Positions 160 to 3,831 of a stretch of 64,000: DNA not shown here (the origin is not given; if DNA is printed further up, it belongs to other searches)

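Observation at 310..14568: Triplicated YfhO-like GT-C giants, each next to a GtrA-sized 4-TM protein, plus a GtrB/CsbB-like GT2: a multiplied three-component extracytoplasmic glycosylation system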

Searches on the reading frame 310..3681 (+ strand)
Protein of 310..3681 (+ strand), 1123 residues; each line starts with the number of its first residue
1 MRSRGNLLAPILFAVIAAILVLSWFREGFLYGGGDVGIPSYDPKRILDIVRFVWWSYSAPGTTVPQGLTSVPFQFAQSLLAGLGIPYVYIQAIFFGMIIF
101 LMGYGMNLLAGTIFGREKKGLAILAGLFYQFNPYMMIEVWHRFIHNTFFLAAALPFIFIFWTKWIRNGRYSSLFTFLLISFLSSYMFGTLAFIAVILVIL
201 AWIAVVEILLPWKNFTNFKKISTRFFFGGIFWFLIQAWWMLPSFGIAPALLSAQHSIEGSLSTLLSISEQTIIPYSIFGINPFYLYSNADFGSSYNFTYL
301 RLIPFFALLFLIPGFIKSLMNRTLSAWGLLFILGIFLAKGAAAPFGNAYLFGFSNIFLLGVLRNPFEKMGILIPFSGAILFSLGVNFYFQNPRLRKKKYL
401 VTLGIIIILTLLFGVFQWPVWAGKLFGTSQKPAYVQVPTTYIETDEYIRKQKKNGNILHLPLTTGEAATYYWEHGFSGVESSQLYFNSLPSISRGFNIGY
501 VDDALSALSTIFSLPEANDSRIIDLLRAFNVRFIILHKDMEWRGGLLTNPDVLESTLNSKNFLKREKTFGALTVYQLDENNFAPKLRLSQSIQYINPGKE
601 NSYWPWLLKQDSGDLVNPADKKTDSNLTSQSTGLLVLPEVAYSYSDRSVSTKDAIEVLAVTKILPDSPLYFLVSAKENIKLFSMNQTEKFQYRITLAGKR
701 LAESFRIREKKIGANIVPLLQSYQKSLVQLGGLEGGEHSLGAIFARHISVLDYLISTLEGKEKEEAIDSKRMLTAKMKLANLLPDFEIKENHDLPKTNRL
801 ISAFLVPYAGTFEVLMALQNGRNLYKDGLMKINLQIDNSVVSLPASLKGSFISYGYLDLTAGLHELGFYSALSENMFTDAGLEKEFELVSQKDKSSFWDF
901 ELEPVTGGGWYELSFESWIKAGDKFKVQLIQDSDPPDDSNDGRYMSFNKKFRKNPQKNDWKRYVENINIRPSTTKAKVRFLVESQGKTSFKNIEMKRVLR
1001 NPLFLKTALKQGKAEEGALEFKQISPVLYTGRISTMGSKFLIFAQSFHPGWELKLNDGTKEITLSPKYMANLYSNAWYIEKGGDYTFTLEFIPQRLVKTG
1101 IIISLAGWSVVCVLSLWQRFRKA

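Call 4: search_protein_families(library=pfam, proteins=[window:310-3681:+], max_evalue=0.1)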
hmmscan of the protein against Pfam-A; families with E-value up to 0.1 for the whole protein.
window:310-3681:+ (1123 aa): 3 families
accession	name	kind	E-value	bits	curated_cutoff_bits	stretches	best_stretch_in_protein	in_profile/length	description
PF18915.5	DUF5667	-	4.7e-06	27.4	27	1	662-729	1-69/99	Domain of unknown function (DUF5667)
PF11847.13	GT-C_AftD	-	2.4e-05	22.9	26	1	406-578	383-548/661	Alpha-(1->3)-arabinofuranosyltransferase, N-terminal GT-C domain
PF11298.13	DUF3099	-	0.078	13.6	23.2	0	166-206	16-62/72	Protein of unknown function (DUF3099)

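Call 5: search_protein_families(library=ncbifam, proteins=[window:310-3681:+], max_evalue=0.1)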
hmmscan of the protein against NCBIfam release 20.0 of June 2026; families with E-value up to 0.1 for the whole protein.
window:310-3681:+ (1123 aa): 0 families

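Call 12: search_solved_structures(query=window:310-3681:+, max_evalue=10, show_alignments=1)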
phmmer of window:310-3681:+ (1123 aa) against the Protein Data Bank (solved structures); distinct sequences matched with E-value up to 10: 0.

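Call 14: find_homologous_proteins(query=window:310-3681:+, max_evalue=0.00001)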
Query window:310-3681:+ (1123 aa): 219 proteins with E <= 0.00001 among 8000 candidates; the best 120 are listed.
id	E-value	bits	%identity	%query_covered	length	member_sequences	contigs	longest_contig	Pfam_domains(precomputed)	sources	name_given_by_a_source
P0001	0.0e+0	2480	100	97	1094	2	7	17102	PF11847.14,PF18915.6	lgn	-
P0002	0.0e+0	1916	75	100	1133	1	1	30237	-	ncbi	-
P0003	0.0e+0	1781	70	100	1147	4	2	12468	PF18915.6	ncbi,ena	-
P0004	0.0e+0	1648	66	100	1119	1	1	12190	-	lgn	-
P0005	0.0e+0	1495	61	97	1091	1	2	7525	-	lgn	-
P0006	0.0e+0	1333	52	100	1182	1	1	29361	-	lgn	-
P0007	0.0e+0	1279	51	100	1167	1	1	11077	PF18915.6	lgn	-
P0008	0.0e+0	1261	50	100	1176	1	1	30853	PF11847.14,PF18915.6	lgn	-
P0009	0.0e+0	1223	48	99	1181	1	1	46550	-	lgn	-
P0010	0.0e+0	1198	49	99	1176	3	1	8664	PF11847.14,PF18915.6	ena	-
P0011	0.0e+0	1189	49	97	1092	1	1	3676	PF11847.14,PF18915.6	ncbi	ncbi:MAG: alpha-(1-_3)-arabinofuranosyltransferase family protein, partial [Nanoarchaeota archaeon]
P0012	0.0e+0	1174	48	99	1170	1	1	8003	PF11847.14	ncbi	-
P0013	0.0e+0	1159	47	100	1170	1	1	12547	PF18915.6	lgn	-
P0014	0.0e+0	1143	72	62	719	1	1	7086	PF18915.6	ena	-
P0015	0.0e+0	1138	47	99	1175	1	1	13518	-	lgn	-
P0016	0.0e+0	1123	45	99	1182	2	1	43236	PF11847.14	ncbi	-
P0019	0.0e+0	1108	46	99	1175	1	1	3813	PF11847.14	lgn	-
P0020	0.0e+0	1099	46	100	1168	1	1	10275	PF11847.14,PF18915.6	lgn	-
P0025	0.0e+0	1085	46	99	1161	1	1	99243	PF11847.14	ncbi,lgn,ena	-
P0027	0.0e+0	1070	45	99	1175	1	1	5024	PF11847.14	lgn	-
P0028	0.0e+0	1066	44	99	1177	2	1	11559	PF11847.14,PF18915.6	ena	-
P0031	0.0e+0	1047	44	99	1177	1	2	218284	PF11847.14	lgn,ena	-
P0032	0.0e+0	1028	43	99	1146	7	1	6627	PF11847.14,PF18915.6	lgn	-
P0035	9.4e-298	1009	42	99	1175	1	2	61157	PF11847.14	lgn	-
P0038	1.6e-292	992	42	99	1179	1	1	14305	PF11847.14,PF18915.6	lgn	-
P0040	5.3e-291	986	42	98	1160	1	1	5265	PF11847.14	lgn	-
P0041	2.9e-290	984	42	100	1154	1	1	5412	PF11847.14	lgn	-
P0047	2.7e-281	954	41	99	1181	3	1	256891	PF11847.14,PF18915.6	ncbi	ncbi:MAG: hypothetical protein AAB414_02345 [Patescibacteria group bacterium]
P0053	5.2e-277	940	42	99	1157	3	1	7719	PF11847.14,PF18915.6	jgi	-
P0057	1.6e-273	929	42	95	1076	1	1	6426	PF11847.14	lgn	-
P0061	7.1e-261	887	39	100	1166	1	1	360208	-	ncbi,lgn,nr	ncbi:MAG: hypothetical protein Q8P92_02165 [Candidatus Daviesbacteria bacterium]|nr:hypothetical pro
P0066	4.4e-252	858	40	98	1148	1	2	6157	PF11847.14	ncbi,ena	-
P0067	4.9e-250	851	41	97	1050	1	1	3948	PF11847.14,PF18915.6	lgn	-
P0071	1.7e-234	799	36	98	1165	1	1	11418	PF11847.14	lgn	-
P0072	2.5e-234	799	36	98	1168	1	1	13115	PF11847.14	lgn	-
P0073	1.5e-232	793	36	100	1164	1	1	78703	PF11847.14,PF18915.6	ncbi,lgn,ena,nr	ncbi:MAG: Uncharacterized protein G01um10147_459 [Microgenomates group bacterium Gr01-1014_7]|nr:MAG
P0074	9.1e-232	790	36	98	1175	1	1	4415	PF11847.14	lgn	-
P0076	1.4e-231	790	36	100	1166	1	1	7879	PF11847.14,PF18915.6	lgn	-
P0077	2.3e-231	789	37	99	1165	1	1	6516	PF11847.14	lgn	-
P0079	4.3e-230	785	35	98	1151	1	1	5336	PF11847.14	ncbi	-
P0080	1.7e-228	779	36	98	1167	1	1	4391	PF11847.14,PF18915.6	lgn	-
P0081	3.3e-228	778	36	100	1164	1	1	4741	PF11847.14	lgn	-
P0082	1.3e-227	777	35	99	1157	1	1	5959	PF11847.14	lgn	-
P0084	8.6e-227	774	36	100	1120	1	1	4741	PF11847.14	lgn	-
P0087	1.6e-225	770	36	100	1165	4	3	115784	PF11847.14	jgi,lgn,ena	-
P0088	2.0e-225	769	35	100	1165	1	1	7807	PF11847.14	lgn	-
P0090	2.7e-224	766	36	98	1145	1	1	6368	PF11847.14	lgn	-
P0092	4.8e-223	761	36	98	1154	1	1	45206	PF11847.14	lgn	-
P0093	1.4e-222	760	37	99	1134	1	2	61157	PF11847.14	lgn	-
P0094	3.4e-221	755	36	98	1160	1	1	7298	PF11847.14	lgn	-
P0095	1.3e-220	753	36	100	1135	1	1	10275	PF11847.14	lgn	-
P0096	4.0e-220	752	36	99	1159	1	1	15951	PF11847.14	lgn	-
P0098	7.6e-220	751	35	97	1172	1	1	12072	PF11847.14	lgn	-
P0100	1.0e-218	747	35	100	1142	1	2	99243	PF11847.14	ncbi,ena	-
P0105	4.0e-217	742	36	99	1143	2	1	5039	PF11847.14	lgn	-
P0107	1.3e-216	740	35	99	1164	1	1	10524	PF11847.14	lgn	-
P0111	9.6e-216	737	34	99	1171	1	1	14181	PF11847.14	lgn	-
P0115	1.9e-214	733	36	97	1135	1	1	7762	PF11847.14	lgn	-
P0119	2.0e-213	730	35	99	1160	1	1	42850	PF11847.14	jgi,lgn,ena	-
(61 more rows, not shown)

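Call 17: search_solved_structures(query=A1, max_evalue=10, show_alignments=2)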
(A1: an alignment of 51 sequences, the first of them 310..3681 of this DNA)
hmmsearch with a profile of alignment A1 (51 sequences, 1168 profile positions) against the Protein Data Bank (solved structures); distinct sequences matched with E-value up to 10: 11.
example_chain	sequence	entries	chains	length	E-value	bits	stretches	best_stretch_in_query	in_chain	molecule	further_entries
8k4p_A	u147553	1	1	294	0.62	11.1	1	370-432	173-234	G protein-coupled receptor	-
5a63_D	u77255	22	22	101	0.67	10.9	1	180-241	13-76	Gamma-secretase subunit PEN-2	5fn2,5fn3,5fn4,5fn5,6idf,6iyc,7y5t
8k4o_E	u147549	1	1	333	0.76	10.8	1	370-432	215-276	G protein-coupled receptor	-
9ejc_E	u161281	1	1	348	1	10.3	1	370-432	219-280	viral G-protein coupled receptor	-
5j0l_A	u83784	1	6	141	1.1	10.2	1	674-783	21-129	designed protein 3L6HC2_2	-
8w1a_A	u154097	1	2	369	1.1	10.2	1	370-432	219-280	viral G-protein coupled receptor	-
6lqg_D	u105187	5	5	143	1.6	9.7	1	180-241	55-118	Gamma-secretase subunit PEN-2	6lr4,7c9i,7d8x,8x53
3vp8_A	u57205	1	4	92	2.8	8.9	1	768-849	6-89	General transcriptional corepressor TUP1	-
5tgw_A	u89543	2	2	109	3.2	8.7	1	690-788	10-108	PS1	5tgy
5gmk_F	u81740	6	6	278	3.8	8.4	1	664-765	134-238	Protein CWC16 | Pre-mRNA-splicing factor CWC16 | Splicing factor YJU2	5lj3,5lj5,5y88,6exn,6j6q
6vek_A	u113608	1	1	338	8.3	7.3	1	760-875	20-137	contact-dependent toxin CdiA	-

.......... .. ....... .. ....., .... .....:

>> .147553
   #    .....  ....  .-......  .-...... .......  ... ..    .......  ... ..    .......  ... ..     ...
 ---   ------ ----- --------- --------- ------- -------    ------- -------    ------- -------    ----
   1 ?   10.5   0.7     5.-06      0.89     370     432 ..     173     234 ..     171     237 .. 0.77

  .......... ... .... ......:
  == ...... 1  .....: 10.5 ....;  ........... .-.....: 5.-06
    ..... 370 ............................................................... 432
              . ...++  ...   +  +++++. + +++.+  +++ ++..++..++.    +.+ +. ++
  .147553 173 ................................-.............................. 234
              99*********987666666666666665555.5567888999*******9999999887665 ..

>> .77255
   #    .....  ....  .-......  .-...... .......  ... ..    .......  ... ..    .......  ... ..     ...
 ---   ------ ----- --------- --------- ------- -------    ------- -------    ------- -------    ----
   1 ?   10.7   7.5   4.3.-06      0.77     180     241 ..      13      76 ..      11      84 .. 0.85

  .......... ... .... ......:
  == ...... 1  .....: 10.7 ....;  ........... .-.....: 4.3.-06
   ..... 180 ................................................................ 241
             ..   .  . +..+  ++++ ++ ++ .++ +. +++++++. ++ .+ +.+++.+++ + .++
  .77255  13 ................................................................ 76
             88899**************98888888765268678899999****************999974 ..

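Call 19: find_encoding_contigs(protein=P0061, flank=10000, max_places=2)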
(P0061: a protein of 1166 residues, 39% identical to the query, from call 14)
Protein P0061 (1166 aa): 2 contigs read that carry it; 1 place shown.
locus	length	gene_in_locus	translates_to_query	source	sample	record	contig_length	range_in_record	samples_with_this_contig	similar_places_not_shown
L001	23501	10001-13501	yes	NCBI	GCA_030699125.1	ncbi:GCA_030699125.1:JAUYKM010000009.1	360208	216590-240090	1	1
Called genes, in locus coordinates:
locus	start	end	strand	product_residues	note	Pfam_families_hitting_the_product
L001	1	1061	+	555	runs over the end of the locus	PF00795:CN_hydrolase, PF02540:NAD_synthase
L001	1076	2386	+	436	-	PF03446:NAD_binding_2 (faint), PF03721:UDPG_MGDP_dh_N, PF03807:F420_oxidored (faint), PF00984:UDPG_MGDP_dh, PF03720:UDPG_MGDP_dh_C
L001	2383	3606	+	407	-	PF00534:Glycos_transf_1, PF13692:Glyco_trans_1_4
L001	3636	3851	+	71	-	-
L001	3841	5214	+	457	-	-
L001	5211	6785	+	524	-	-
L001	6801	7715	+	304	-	PF00535:Glycos_transf_2, PF10111:Glyco_tranf_2_2 (weak), PF13641:Glyco_tranf_2_3, PF13506:Glyco_transf_21 (weak), PF13632:Glyco_trans_2_3 (weak)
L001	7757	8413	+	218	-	PF13489:Methyltransf_23, PF07021:MetW, PF13847:Methyltransf_31, PF08241:Methyltransf_11, PF08242:Methyltransf_12, PF13649:Methyltransf_25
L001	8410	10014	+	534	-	PF00535:Glycos_transf_2, PF10111:Glyco_tranf_2_2, PF13641:Glyco_tranf_2_3, PF13632:Glyco_trans_2_3, PF13489:Methyltransf_23, PF08241:Methyltransf_11, PF08242:Methyltransf_12, PF13649:Methyltransf_25, +1 more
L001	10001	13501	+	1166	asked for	-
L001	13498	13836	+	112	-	-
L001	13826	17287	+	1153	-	-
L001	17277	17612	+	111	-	-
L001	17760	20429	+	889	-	-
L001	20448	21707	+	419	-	PF01943:Polysacc_synt, PF13440:Polysacc_synt_3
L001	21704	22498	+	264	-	PF00535:Glycos_transf_2, PF10111:Glyco_tranf_2_2 (weak)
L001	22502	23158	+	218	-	PF13489:Methyltransf_23, PF01209:Ubie_methyltran, PF02353:CMAS, PF07021:MetW, PF13847:Methyltransf_31, PF08241:Methyltransf_11, PF08242:Methyltransf_12, PF13649:Methyltransf_25, +2 more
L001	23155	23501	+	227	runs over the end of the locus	PF05219:DREV (weak), PF05401:NodS, PF13489:Methyltransf_23, PF08241:Methyltransf_11, PF08242:Methyltransf_12, PF13649:Methyltransf_25, PF13847:Methyltransf_31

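Call 20: find_encoding_contigs(protein=P0002, flank=10000, max_places=2)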
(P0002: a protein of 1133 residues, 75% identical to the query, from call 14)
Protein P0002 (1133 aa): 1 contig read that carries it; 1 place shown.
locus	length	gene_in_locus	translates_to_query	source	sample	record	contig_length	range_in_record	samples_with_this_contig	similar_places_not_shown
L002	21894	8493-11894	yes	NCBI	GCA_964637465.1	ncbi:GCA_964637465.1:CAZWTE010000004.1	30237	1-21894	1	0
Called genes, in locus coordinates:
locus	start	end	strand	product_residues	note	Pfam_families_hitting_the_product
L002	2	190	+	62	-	?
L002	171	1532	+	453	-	-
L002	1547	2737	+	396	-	PF00534:Glycos_transf_1, PF13692:Glyco_trans_1_4, PF13524:Glyco_trans_1_2 (weak)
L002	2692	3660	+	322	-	PF13506:Glyco_transf_21, PF00535:Glycos_transf_2, PF10111:Glyco_tranf_2_2, PF13641:Glyco_tranf_2_3, PF13632:Glyco_trans_2_3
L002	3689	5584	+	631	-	-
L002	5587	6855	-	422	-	PF00070:Pyr_redox (faint), PF01266:DAO (weak), PF01593:Amino_oxidase, PF03486:HI0933_like (faint), PF07992:Pyr_redox_2 (faint), PF13450:NAD_binding_8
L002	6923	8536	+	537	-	PF00535:Glycos_transf_2, PF10111:Glyco_tranf_2_2, PF13641:Glyco_tranf_2_3, PF13489:Methyltransf_23, PF08241:Methyltransf_11, PF08242:Methyltransf_12, PF13649:Methyltransf_25, PF13847:Methyltransf_31, +2 more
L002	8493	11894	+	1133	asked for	-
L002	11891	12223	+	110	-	-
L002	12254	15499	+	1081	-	-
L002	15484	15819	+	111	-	-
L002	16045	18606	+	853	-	-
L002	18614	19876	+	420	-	PF01943:Polysacc_synt, PF13440:Polysacc_synt_3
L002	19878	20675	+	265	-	PF00535:Glycos_transf_2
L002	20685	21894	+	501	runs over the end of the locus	PF09852:DUF2079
